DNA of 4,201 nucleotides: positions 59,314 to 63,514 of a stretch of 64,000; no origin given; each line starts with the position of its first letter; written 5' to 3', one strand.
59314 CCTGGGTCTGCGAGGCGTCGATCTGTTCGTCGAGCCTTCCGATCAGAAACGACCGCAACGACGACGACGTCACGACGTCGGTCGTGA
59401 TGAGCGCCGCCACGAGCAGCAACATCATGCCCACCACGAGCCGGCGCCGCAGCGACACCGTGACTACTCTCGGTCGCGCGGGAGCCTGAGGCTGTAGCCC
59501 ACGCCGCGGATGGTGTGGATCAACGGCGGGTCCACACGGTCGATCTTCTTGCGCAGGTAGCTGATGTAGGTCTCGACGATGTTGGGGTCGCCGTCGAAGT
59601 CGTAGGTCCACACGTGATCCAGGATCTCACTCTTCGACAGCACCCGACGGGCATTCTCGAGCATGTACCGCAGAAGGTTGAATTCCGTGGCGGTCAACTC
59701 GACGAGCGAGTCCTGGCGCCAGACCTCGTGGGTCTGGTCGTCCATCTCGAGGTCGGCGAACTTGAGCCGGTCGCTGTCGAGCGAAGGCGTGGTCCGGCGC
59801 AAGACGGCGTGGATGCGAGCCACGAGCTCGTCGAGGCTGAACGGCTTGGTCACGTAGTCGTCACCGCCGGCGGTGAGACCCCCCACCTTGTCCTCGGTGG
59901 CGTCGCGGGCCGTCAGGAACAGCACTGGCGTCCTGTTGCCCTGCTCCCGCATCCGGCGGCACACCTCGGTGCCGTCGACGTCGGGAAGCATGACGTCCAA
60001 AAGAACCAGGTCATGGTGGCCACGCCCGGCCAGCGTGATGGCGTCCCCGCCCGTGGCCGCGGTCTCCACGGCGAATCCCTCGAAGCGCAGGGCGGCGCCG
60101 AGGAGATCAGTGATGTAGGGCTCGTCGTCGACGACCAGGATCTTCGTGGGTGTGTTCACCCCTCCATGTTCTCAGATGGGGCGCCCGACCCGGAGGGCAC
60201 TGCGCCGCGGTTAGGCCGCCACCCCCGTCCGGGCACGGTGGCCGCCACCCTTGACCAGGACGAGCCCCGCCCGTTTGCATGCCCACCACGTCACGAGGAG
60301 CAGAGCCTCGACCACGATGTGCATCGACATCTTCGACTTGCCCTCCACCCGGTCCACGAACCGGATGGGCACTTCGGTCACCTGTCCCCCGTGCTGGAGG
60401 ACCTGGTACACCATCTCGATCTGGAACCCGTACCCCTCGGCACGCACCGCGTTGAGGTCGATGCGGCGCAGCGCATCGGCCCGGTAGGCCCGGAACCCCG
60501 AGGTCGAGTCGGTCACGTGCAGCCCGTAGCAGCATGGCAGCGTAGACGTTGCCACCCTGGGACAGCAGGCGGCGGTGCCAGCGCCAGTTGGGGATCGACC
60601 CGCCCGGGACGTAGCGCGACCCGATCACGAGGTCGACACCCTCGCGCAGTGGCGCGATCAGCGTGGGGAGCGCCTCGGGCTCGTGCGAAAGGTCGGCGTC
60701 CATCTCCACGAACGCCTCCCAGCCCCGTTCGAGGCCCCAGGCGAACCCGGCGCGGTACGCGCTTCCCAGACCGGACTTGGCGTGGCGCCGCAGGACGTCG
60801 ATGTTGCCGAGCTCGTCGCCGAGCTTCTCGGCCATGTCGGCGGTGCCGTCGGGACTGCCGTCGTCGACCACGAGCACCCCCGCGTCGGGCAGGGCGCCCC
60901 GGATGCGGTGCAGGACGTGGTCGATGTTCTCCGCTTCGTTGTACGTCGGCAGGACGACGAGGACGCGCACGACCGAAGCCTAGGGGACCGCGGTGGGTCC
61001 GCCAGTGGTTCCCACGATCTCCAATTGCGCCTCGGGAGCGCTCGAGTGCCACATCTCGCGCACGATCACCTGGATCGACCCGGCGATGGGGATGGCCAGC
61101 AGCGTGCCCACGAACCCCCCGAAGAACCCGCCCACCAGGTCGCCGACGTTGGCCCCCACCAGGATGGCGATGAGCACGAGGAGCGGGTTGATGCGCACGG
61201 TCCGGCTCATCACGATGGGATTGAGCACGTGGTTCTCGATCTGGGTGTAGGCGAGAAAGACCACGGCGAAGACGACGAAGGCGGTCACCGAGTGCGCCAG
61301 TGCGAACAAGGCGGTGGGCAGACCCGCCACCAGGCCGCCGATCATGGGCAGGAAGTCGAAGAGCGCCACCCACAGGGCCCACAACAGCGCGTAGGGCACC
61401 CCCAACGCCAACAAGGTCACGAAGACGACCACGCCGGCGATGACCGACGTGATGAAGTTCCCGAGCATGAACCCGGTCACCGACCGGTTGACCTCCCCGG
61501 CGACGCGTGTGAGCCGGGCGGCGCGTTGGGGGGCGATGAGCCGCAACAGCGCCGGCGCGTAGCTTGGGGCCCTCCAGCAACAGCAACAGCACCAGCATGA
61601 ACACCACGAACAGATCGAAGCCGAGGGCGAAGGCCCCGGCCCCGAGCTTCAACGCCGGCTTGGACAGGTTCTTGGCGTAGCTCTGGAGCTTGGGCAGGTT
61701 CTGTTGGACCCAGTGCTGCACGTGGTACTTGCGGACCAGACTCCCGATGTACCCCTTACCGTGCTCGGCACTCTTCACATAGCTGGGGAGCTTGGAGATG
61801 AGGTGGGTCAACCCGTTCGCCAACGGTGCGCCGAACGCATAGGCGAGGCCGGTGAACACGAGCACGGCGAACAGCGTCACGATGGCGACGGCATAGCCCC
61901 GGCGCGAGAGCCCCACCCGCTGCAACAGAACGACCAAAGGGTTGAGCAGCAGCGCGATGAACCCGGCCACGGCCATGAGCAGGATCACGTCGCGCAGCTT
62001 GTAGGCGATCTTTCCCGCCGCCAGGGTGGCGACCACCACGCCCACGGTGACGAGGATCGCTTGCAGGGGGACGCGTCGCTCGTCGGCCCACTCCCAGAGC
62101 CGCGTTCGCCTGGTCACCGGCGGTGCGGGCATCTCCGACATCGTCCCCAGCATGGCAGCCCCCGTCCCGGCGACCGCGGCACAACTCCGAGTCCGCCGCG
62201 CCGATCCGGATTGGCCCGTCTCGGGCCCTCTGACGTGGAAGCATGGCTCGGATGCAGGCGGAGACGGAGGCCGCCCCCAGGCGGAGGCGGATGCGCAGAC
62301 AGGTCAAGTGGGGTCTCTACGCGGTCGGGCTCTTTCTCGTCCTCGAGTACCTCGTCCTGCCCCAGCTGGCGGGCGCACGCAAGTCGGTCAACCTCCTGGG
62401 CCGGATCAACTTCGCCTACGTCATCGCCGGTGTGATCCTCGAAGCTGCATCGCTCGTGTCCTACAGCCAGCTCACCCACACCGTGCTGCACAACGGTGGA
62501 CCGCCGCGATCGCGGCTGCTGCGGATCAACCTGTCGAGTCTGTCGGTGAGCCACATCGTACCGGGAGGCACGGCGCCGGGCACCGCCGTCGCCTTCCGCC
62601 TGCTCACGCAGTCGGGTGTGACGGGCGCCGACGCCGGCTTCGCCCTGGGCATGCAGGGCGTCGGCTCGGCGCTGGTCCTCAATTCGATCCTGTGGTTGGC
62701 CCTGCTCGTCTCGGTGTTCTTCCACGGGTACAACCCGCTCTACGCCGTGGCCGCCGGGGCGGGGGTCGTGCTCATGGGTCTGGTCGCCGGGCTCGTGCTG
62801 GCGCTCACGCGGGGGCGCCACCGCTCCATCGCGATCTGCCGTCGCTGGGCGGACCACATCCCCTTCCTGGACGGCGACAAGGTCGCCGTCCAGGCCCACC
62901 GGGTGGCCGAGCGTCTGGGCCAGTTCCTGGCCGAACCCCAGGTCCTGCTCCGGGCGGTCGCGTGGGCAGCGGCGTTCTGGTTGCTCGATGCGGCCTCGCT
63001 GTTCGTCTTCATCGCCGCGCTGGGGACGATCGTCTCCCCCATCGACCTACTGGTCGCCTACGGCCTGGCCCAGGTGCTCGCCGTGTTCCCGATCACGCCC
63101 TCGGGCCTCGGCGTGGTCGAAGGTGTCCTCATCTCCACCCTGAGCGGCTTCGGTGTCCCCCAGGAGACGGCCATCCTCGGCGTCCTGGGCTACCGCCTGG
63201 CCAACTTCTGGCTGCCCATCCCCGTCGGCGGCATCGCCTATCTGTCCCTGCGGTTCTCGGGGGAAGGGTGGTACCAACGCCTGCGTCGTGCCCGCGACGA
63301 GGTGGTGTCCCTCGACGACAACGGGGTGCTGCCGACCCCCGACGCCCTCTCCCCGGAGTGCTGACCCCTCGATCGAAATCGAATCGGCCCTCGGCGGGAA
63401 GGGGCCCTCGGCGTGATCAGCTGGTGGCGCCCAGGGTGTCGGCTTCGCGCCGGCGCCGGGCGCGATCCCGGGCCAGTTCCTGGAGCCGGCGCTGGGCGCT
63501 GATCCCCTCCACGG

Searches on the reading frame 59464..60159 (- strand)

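Call 22: search_protein_families(library=pfam, proteins=[window:59464-60159:-], max_evalue=0.001)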
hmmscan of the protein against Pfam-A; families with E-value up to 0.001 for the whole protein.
window:59464-60159:- (231 aa): 2 families
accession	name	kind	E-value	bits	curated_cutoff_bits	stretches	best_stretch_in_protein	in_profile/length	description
PF00072.30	Response_reg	-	1.7e-29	102.6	30.2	1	7-116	1-110/111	Response regulator receiver domain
PF00486.34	Trans_reg_C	-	7.5e-26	90.5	26.2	1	153-224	4-77/77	Transcriptional regulatory protein, C terminal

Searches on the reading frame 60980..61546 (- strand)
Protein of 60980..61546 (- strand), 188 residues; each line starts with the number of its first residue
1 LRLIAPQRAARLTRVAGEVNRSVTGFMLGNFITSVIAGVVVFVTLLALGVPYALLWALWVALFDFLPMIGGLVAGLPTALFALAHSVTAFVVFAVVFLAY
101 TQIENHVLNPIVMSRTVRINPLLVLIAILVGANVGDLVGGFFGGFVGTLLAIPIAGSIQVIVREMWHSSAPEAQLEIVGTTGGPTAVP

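Call 22: search_protein_families(library=pfam, proteins=[window:60980-61546:-], max_evalue=0.001)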
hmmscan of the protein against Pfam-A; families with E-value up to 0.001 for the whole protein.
window:60980-61546:- (188 aa): 1 family
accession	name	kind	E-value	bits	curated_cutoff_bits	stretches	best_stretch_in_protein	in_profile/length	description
PF01594.21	AI-2E_transport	-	3.3e-31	109.1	34.3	1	4-164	172-325/327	AI-2E family transporter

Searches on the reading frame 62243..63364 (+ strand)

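Call 22: search_protein_families(library=pfam, proteins=[window:62243-63364:+], max_evalue=0.001)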
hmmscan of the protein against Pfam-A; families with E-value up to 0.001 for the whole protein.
window:62243-63364:+ (373 aa): 1 family
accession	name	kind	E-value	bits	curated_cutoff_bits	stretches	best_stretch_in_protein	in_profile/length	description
PF03706.18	LPG_synthase_TM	-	2.9e-30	106.2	33.4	1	30-329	5-302/302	Lysylphosphatidylglycerol synthase TM region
